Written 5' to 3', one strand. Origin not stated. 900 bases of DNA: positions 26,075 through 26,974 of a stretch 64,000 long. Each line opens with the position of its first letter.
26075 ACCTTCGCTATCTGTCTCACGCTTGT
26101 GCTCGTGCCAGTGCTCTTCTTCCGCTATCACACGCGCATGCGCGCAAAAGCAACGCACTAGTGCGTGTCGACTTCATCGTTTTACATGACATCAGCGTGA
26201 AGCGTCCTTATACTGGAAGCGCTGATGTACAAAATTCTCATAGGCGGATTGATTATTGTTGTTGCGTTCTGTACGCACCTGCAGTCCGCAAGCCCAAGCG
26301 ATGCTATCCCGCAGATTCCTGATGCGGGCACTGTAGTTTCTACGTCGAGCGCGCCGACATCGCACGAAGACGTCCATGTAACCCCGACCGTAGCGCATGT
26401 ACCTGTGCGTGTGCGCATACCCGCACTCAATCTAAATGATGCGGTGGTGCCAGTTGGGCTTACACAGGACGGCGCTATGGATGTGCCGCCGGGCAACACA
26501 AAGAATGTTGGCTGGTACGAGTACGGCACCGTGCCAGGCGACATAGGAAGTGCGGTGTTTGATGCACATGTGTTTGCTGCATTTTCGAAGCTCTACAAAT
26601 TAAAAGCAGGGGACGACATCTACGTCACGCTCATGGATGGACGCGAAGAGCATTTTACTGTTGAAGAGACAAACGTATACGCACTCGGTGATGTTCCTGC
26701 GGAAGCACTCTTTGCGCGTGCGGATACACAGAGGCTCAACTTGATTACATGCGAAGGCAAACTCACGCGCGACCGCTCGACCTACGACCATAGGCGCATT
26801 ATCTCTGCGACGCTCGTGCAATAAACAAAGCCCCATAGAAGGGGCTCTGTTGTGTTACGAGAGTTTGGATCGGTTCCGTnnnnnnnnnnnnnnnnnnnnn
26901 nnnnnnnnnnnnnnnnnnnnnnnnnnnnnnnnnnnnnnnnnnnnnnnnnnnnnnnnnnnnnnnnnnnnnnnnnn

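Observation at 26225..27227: Sortase with adjacent tiny repeat-built PNTG-anchored substrate; second sortase-substrate pair at 45160-46747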

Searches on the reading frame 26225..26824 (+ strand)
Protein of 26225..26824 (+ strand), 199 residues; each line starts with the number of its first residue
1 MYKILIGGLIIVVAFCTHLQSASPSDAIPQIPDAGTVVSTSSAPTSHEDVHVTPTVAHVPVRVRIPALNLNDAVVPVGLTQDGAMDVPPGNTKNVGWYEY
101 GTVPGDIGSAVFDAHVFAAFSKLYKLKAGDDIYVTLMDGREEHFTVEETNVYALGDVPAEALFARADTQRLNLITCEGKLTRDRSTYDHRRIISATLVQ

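Call 3: search_protein_families(library=pfam, proteins=[window:26225-26824:+], max_evalue=0.01)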
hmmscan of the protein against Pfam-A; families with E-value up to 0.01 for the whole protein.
window:26225-26824:+ (199 aa): 1 family
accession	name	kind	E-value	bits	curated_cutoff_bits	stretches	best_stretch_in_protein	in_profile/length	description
PF04203.18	Sortase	-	2.6e-17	63.2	26.6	1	63-198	1-125/125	Sortase domain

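Call 11: search_protein_families(library=ncbifam, proteins=[window:26225-26824:+], max_evalue=1)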
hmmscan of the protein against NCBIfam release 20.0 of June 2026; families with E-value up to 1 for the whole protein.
window:26225-26824:+ (199 aa): 7 families
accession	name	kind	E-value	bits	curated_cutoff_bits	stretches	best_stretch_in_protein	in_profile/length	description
NF033748.1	class_F_sortase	subfamily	3.4e-32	111.2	166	1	54-197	5-154/155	class F sortase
TIGR03784.1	marine_sortase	equivalog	9.2e-07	28.6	158.25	1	102-176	85-156/174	class GN sortase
NF058671.1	sortase_SrtD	exception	6.9e-06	25.9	140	1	45-176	49-168/187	class D sortase, LPxTATN-specific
NF033747.1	class_E_sortase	subfamily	1.1e-05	25.4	160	1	43-183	54-196/211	class E sortase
NF033746.1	class_D_sortase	subfamily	0.00014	21.7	165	1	92-176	34-114/135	class D sortase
TIGR01076.1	sortase_fam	subfamily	0.00015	21.5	39.35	1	92-192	24-128/136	sortase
NF033745.1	class_C_sortase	subfamily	0.011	15.4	160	1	120-178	151-206/220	class C sortase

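Call 21: find_homologous_proteins(query=window:26225-26821:+, max_evalue=0.00001)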
Query window:26225-26821:+ (199 aa): 482 proteins with E <= 0.00001 among 719 candidates; the best 120 are listed.
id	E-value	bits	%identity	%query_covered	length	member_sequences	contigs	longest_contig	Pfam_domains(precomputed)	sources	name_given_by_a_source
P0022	9.2e-128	442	100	100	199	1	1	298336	PF04203.19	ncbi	-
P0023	2.5e-71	258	62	100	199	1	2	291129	PF04203.19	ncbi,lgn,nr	ncbi:MAG TPA: class F sortase [Candidatus Paceibacterota bacterium]|nr:class F sortase [Candidatus P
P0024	4.5e-57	211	56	90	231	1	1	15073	PF04203.19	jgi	jgi:LPXTG-site transpeptidase (sortase) family protein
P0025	6.1e-55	204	63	70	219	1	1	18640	PF04203.19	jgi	jgi:sortase (surface protein transpeptidase)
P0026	6.6e-54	201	51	96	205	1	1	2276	PF04203.19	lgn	-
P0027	4.8e-53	198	51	98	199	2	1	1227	PF04203.19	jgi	-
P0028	9.5e-53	197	55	86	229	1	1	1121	PF04203.19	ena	-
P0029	1.3e-52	197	56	82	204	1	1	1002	PF04203.19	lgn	-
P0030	5.0e-52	195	50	98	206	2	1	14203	PF04203.19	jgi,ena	-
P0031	6.4e-52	194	51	96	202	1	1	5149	PF04203.19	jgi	jgi:LPXTG-site transpeptidase (sortase) family protein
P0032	9.4e-52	194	55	86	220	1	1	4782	PF04203.19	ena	-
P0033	1.3e-51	193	61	71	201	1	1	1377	PF04203.19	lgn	-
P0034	1.4e-51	193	64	70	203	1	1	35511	PF04203.19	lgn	-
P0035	1.7e-51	193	53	86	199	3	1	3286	PF04203.19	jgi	jgi:LPXTG-site transpeptidase (sortase) family protein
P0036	3.0e-51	192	65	70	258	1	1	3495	PF04203.19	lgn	-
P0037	1.3e-50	190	63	70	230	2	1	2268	PF04203.19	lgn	-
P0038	1.6e-50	190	56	90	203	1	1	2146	PF04203.19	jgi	jgi:LPXTG-site transpeptidase (sortase) family protein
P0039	3.9e-50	189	54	85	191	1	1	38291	PF04203.19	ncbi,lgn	-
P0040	5.2e-50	188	57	83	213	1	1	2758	PF04203.19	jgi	jgi:sortase A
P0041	5.2e-50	188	49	94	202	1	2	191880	PF04203.19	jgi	jgi:sortase (surface protein transpeptidase)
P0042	7.0e-50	188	54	91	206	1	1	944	PF04203.19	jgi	jgi:LPXTG-site transpeptidase (sortase) family protein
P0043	1.3e-49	187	52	88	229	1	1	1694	PF04203.19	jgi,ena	-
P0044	1.7e-49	186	55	82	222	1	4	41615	PF04203.19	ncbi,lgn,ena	-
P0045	2.3e-49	186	50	99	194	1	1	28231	PF04203.19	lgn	-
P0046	2.7e-49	186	61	70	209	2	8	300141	PF04203.19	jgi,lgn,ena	-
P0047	4.7e-49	185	49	93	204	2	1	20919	PF04203.19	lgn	-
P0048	5.7e-49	185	48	98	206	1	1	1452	PF04203.19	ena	-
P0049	8.7e-49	184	55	81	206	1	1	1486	PF04203.19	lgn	-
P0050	1.0e-48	184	54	82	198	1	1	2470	PF04203.19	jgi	jgi:sortase A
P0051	1.6e-48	183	62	72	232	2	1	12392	PF04203.19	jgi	jgi:LPXTG-site transpeptidase (sortase) family protein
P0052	1.7e-48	183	65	65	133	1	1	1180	PF04203.19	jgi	jgi:sortase (surface protein transpeptidase)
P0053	1.9e-48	183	60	70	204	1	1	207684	PF04203.19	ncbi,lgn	-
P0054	4.7e-48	182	64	69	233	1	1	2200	PF04203.19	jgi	jgi:sortase (surface protein transpeptidase)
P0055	6.9e-48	181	51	92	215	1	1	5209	PF04203.19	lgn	-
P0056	1.1e-47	181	57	70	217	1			PF04203.19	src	-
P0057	1.1e-47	181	50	96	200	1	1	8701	PF04203.19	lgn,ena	-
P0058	1.1e-47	181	58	68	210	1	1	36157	PF04203.19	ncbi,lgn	-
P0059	2.2e-47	180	56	86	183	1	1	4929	PF04203.19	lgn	-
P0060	2.2e-47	180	48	100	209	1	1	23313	PF04203.19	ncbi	-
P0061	2.6e-47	179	54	86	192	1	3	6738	PF04203.19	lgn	-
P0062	2.8e-47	179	56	78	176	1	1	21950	PF04203.19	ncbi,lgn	ncbi:MAG: class F sortase [Minisyncoccia bacterium]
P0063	3.1e-47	179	47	96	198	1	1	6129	PF04203.19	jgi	jgi:sortase A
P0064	3.1e-47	179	59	72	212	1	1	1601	PF04203.19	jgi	jgi:sortase (surface protein transpeptidase)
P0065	4.0e-47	179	60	69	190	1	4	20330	PF04203.19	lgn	-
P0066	4.9e-47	178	45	99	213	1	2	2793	PF04203.19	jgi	jgi:sortase A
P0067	6.0e-47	178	47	97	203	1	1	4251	PF04203.19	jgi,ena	-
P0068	1.2e-46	177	60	70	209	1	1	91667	PF04203.19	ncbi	-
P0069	1.2e-46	177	49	85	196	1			PF04203.19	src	-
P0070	1.2e-46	177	52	88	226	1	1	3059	PF04203.19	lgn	-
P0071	1.2e-46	177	60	70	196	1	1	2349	PF04203.19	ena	-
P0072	1.3e-46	177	53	80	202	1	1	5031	PF04203.19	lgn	-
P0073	1.6e-46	177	59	71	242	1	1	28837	PF04203.19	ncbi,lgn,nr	ncbi:MAG: hypothetical protein JWO43_601 [Candidatus Adlerbacteria bacterium]|nr:hypothetical protei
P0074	2.2e-46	176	59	70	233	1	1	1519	PF04203.19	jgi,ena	-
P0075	2.6e-46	176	51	80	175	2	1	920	PF04203.19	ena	-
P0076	2.7e-46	176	56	77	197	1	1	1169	PF04203.19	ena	-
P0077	3.4e-46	176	51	85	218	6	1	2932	PF04203.19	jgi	jgi:sortase (surface protein transpeptidase)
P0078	3.5e-46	176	48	100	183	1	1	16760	PF04203.19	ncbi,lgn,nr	ncbi:MAG: class F sortase [Patescibacteria group bacterium]|nr:class F sortase [Patescibacteria grou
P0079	3.6e-46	176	49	91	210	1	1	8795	PF04203.19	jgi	jgi:LPXTG-site transpeptidase (sortase) family protein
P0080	4.4e-46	175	54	78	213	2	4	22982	PF04203.19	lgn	-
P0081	5.7e-46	175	53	83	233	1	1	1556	PF04203.19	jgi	jgi:LPXTG-site transpeptidase (sortase) family protein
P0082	7.6e-46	175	54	81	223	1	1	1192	PF04203.19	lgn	-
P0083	8.1e-46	174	49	86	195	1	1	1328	PF04203.19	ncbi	-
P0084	8.4e-46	174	47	98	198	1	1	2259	PF04203.19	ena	-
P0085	9.4e-46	174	51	83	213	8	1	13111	PF04203.19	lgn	-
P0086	1.2e-45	174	46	96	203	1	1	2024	PF04203.19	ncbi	-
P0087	1.6e-45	174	52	82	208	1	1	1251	PF04203.19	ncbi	-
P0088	1.6e-45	174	56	73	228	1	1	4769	PF04203.19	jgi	jgi:sortase A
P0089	1.6e-45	174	57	73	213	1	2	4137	PF04203.19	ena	-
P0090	2.0e-45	173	47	98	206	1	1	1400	PF04203.19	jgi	jgi:LPXTG-site transpeptidase (sortase) family protein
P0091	2.0e-45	173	53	86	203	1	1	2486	PF04203.19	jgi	-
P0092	3.2e-45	173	61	69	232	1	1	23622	PF04203.19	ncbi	-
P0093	3.3e-45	173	58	70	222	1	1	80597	PF04203.19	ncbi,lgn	-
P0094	4.0e-45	172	55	70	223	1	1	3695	PF04203.19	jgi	jgi:hypothetical protein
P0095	4.6e-45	172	57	70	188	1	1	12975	PF04203.19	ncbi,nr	ncbi:MAG: class F sortase [Patescibacteria group bacterium]|nr:class F sortase [Patescibacteria grou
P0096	5.0e-45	172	49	93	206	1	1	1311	PF04203.19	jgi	jgi:sortase (surface protein transpeptidase)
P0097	5.9e-45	172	59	70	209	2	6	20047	PF04203.19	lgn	-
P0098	8.4e-45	171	47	88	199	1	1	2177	PF04203.19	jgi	jgi:sortase A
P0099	8.5e-45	171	44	97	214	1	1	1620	PF04203.19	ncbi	-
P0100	8.5e-45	171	58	70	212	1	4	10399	PF04203.19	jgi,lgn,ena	-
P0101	8.9e-45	171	57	71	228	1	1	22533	PF04203.19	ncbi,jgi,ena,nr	ncbi:MAG TPA: class F sortase [Candidatus Paceibacterota bacterium]|nr:class F sortase [Candidatus P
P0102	9.6e-45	171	49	89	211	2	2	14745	PF04203.19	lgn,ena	-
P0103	1.1e-44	171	56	70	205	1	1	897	PF04203.19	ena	-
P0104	1.1e-44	171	55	71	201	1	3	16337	PF04203.19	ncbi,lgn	-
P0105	1.2e-44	171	59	70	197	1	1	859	PF04203.19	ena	-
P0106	1.3e-44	171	46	96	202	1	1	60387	PF04203.19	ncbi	-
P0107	1.4e-44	171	59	73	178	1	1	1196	PF04203.19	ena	-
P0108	1.4e-44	170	58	70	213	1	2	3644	PF04203.19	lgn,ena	-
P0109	1.4e-44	170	52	86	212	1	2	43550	PF04203.19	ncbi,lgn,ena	-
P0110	1.5e-44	170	47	100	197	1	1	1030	PF04203.19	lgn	-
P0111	1.6e-44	170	49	86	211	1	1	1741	PF04203.19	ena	-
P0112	2.0e-44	170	46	95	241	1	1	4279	PF04203.19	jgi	jgi:LPXTG-site transpeptidase (sortase) family protein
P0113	2.3e-44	170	47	96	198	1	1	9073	PF04203.19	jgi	jgi:sortase (surface protein transpeptidase)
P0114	3.7e-44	169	51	79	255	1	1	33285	PF04203.19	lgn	-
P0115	4.1e-44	169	45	96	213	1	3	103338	PF04203.19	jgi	jgi:sortase (surface protein transpeptidase)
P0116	4.1e-44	169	55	70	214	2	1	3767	PF04203.19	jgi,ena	-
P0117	4.3e-44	169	52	75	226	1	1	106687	PF04203.19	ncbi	-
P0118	4.8e-44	169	48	95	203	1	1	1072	PF04203.19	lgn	-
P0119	5.5e-44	169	59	70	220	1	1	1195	PF04203.19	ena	-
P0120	6.0e-44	168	52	81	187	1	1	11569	PF04203.19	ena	-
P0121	6.1e-44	168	53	81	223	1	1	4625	PF04203.19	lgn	-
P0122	6.5e-44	168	44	98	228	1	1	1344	PF04203.19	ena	-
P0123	9.9e-44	168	45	98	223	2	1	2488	PF04203.19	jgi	jgi:sortase (surface protein transpeptidase)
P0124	1.0e-43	168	55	70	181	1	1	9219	PF04203.19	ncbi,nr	ncbi:MAG: peptidase sortase [Parcubacteria group bacterium]|nr:peptidase sortase [Parcubacteria grou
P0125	1.3e-43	167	56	70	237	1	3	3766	PF04203.19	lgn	-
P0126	1.3e-43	167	58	68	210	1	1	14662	PF04203.19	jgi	-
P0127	1.4e-43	167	46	98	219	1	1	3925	PF04203.19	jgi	jgi:sortase (surface protein transpeptidase)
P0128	1.4e-43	167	52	82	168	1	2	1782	PF04203.19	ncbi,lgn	-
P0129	1.5e-43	167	48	90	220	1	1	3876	PF04203.19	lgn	-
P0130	1.8e-43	167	54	72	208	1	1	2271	PF04203.19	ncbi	-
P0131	2.0e-43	167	57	71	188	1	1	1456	PF04203.19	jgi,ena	jgi:sortase A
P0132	2.4e-43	166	47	86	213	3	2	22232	PF04203.19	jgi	jgi:sortase (surface protein transpeptidase)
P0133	2.6e-43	166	57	69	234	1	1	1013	PF04203.19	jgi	jgi:sortase (surface protein transpeptidase)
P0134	2.7e-43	166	46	98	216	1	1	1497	PF04203.19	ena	-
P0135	4.7e-43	165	66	58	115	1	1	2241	PF04203.19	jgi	jgi:sortase A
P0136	4.7e-43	165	56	70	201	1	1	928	PF04203.19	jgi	-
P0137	6.4e-43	165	61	63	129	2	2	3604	PF04203.19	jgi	jgi:LPXTG-site transpeptidase (sortase) family protein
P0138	6.7e-43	165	57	70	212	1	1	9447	PF04203.19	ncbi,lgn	-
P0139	7.4e-43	165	49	83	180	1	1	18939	PF04203.19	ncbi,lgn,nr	ncbi:MAG: class sortase [Parcubacteria group bacterium]|nr:class sortase [Parcubacteria group bacter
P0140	8.0e-43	165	47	99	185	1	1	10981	PF04203.19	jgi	-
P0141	8.0e-43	165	45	89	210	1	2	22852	PF04203.19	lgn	-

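Call 22: find_encoding_contigs(protein=P0022, flank=3000, max_places=2)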
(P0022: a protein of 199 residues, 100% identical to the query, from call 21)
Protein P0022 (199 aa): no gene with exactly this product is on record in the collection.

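Call 23: find_encoding_contigs(protein=P0023, flank=5000, max_places=2)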
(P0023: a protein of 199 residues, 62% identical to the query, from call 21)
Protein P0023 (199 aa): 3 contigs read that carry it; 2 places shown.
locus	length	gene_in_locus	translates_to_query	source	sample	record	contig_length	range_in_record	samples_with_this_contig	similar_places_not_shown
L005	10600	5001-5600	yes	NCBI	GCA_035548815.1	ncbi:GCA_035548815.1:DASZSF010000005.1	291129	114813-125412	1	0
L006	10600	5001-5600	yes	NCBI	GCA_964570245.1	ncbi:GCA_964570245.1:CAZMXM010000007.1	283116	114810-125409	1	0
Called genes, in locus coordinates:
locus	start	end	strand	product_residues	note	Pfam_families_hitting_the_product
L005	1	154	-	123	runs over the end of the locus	-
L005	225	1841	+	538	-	-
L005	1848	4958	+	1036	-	PF00873:ACR_tran, PF02355:SecD_SecF_C (faint)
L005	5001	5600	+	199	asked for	PF04203:Sortase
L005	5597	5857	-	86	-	-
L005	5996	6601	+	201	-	PF00574:CLP_protease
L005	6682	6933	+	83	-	PF10685:KGG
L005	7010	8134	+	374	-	-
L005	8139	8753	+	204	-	PF02589:LUD_dom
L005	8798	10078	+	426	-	PF00270:DEAD, PF04851:ResIII (weak), PF00271:Helicase_C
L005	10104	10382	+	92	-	-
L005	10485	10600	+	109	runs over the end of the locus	PF03551:PadR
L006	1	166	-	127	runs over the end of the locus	-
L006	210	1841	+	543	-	-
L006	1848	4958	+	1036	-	PF00873:ACR_tran, PF02355:SecD_SecF_C (faint)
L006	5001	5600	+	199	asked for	PF04203:Sortase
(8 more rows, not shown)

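Call 27: search_solved_structures(query=window:26225-26821:+, max_evalue=0.001)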
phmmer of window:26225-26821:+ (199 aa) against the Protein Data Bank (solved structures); distinct sequences matched with E-value up to 0.001: 0.

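Call 36: find_related_loci(query=A2, collection=genome_contigs, flank=3000)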
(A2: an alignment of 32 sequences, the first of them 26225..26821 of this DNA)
Query A2 (199 aa) in genome_contigs; peptide patterns used: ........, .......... (x = any residue, [..] = any of these).
121 stretches matched a pattern; 48 encode a relative of the query (tblastn E <= 1e-3); 48 distinct loci.
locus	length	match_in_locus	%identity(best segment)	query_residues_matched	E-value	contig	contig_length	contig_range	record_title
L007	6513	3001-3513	54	30-198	6e-56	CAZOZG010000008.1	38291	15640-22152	MAG TPA_asm: uncultured Candidatus Saccharibacteria bacterium isolate SRP273308_co1_18 genome assembly, contig: NODE_100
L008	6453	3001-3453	55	34-197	2e-55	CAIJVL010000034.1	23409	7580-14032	Candidatus Adlerbacteria bacterium isolate T7-022_bin-222 genome assembly, contig: bin-222:34/69, whole genome shotgun s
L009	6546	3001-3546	48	1-199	9e-54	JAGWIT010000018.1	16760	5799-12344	MAG: Patescibacteria group bacterium isolate REEB120 contig-150_4290, whole genome shotgun sequence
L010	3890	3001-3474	56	44-199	5e-53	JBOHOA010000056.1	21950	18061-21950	MAG: Minisyncoccia bacterium isolate TC-S_metabat2.bin.347_sub k127_1757181, whole genome shotgun sequence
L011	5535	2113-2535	59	59-199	4e-53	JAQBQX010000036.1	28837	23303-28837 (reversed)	MAG: Candidatus Adlerbacteria bacterium isolate RYN_384 scaffold_571688, whole genome shotgun sequence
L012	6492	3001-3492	53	38-199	2e-51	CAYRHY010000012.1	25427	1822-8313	MAG TPA_asm: uncultured Candidatus Saccharibacteria bacterium isolate SRP170004_co1_530 genome assembly, contig: NODE_28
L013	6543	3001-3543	52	28-199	2e-51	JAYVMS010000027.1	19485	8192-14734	MAG: bacterium isolate GL61_DN_metabat_65 GL61_DN_metabat_65_26, whole genome shotgun sequence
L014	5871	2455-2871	57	60-198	8e-51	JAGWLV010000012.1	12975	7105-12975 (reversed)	MAG: Patescibacteria group bacterium isolate REEB193 contig-150_7493, whole genome shotgun sequence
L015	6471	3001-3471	49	32-197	9e-50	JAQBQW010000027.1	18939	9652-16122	MAG: Parcubacteria group bacterium isolate RYN_383 scaffold_3081349, whole genome shotgun sequence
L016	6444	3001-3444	53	51-198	1e-49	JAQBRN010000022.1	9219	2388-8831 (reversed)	MAG: Parcubacteria group bacterium isolate RYN_400 scaffold_2130083, whole genome shotgun sequence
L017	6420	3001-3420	57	60-199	1e-49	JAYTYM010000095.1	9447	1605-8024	MAG: bacterium isolate GFS_6115 GFS_6115_94, whole genome shotgun sequence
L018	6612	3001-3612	44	1-197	4e-49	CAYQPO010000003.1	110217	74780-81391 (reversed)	MAG TPA_asm: uncultured Candidatus Saccharibacteria bacterium isolate binchicken_co185_107 genome assembly, contig: NODE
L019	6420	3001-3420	56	60-199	6e-49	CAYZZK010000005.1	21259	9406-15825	MAG TPA_asm: uncultured Candidatus Saccharibacteria bacterium isolate SRP193066_co2_443 genome assembly, contig: NODE_13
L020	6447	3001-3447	52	50-198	2e-48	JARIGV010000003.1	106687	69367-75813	MAG: Candidatus Taylorbacteria bacterium isolate CullarsAll.DT.08 k141_7093, whole genome shotgun sequence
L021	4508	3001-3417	57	60-198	1e-48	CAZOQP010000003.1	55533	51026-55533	MAG TPA_asm: uncultured Candidatus Saccharibacteria bacterium isolate SRP136066_co1_228 genome assembly, contig: NODE_35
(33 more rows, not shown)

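Call 43: find_encoding_contigs(protein=P0046, flank=1500, max_places=10)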
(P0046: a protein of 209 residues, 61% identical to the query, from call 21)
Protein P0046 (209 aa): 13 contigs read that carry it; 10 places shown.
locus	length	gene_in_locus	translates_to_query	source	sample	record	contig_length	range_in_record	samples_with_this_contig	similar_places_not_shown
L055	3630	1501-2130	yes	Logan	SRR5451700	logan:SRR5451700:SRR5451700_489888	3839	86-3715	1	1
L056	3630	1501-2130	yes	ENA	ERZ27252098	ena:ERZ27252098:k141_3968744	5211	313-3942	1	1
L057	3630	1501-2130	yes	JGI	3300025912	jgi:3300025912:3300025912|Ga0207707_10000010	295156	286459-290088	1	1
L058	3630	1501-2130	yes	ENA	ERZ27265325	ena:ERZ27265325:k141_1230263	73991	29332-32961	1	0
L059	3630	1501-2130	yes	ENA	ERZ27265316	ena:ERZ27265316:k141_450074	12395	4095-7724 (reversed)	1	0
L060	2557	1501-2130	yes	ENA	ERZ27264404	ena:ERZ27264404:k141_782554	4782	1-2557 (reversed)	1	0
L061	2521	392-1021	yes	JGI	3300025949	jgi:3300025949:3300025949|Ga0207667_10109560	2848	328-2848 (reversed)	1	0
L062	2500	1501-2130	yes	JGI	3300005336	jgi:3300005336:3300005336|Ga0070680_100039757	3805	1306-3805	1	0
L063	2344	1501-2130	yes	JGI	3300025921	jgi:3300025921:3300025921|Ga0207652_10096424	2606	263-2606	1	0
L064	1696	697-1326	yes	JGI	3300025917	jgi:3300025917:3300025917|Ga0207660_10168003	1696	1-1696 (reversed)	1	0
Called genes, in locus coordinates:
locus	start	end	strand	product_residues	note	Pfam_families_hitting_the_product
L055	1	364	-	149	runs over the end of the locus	?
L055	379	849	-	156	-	-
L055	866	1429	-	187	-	PF03193:RsgA_GTPase (faint), PF02421:FeoB_N, PF01926:MMR_HSR1, PF00009:GTP_EFTU (weak)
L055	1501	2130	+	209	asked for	PF04203:Sortase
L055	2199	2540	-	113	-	-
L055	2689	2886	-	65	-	PF00313:CSD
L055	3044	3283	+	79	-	-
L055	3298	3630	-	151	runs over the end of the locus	?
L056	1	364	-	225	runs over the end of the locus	?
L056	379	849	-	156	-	-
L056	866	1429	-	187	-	PF03193:RsgA_GTPase (faint), PF02421:FeoB_N, PF01926:MMR_HSR1, PF00009:GTP_EFTU (weak)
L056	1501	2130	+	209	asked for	PF04203:Sortase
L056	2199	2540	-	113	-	-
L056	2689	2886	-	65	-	PF00313:CSD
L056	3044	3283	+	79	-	-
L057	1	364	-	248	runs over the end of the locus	PF00588:SpoU_methylase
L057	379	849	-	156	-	-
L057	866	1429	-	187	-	PF03193:RsgA_GTPase (faint), PF02421:FeoB_N, PF01926:MMR_HSR1, PF00009:GTP_EFTU (weak)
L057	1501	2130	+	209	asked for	PF04203:Sortase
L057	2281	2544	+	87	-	-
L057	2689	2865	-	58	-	PF00313:CSD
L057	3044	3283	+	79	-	-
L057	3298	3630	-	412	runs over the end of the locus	PF00890:FAD_binding_2, PF01266:DAO (weak), PF01494:FAD_binding_3, PF03486:HI0933_like, PF07992:Pyr_redox_2, PF12831:FAD_oxidored, PF13450:NAD_binding_8 (weak), PF22780:HI0933_like_1st, +4 more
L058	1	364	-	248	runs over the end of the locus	PF00588:SpoU_methylase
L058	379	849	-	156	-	-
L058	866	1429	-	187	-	PF03193:RsgA_GTPase (faint), PF02421:FeoB_N, PF01926:MMR_HSR1, PF00009:GTP_EFTU (weak)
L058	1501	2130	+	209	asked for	PF04203:Sortase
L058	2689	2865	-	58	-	PF00313:CSD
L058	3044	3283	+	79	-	-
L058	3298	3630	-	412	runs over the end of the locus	PF00890:FAD_binding_2, PF01266:DAO (weak), PF01494:FAD_binding_3, PF03486:HI0933_like, PF07992:Pyr_redox_2, PF12831:FAD_oxidored, PF13450:NAD_binding_8 (weak), PF22780:HI0933_like_1st, +4 more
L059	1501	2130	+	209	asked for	PF04203:Sortase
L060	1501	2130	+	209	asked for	PF04203:Sortase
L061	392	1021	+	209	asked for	PF04203:Sortase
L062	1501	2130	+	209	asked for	PF04203:Sortase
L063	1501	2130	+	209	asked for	PF04203:Sortase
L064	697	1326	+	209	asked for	PF04203:Sortase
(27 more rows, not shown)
